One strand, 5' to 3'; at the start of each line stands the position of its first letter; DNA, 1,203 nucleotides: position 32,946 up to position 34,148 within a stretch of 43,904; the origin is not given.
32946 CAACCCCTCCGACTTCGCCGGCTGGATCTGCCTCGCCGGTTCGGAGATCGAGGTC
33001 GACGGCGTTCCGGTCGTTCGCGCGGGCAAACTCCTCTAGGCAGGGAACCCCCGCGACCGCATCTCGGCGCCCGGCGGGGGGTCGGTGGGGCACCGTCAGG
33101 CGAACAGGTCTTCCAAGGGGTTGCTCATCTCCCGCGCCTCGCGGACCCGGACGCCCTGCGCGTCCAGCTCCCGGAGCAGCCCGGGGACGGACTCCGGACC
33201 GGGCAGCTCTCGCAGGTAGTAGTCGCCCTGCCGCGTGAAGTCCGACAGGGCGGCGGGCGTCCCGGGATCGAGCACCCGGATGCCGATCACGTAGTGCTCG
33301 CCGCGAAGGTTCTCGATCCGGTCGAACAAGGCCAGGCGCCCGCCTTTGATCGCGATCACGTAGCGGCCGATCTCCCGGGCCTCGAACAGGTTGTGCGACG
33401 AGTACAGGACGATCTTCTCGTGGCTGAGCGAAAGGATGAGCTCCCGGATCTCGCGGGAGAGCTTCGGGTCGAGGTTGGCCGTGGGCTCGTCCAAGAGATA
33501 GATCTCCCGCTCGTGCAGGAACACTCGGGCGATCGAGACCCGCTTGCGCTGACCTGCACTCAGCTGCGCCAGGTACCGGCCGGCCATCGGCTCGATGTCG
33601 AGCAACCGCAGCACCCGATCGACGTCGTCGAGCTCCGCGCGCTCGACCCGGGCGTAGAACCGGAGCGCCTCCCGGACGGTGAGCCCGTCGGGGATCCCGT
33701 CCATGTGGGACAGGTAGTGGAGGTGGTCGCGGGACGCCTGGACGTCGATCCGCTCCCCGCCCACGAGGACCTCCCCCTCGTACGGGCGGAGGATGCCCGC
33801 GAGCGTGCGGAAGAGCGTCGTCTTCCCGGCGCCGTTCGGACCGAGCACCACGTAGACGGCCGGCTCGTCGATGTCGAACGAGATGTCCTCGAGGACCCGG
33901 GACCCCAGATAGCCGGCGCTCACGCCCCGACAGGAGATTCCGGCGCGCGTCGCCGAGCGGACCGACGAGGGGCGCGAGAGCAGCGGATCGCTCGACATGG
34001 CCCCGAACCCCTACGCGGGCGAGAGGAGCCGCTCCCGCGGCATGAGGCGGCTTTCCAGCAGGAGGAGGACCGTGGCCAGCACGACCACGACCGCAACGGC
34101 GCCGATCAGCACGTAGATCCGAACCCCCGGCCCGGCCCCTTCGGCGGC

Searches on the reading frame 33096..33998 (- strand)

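Call 25: search_protein_families(library=pfam, proteins=[window:33096-33998:-])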
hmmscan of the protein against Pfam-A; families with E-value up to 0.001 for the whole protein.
window:33096-33998:- (300 aa): 5 families
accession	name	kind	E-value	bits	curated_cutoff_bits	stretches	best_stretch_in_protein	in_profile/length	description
PF00005.33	ABC_tran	-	8e-30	104.7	25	1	36-174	1-137/137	ABC transporter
PF13304.12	AAA_21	-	3.4e-11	44.2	27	2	143-205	235-301/304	AAA domain, putative AbiEii toxin, Type IV TA system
PF02463.25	SMC_N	-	8.9e-06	25.7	40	0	121-202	118-197/220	RecF/RecN/SMC N terminal domain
PF13175.12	AAA_15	-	0.00011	22.4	32.1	0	34-68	12-45/374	AAA ATPase domain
PF13514.12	AAA_27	-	0.00098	19.2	22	0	38-69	18-49/206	AAA domain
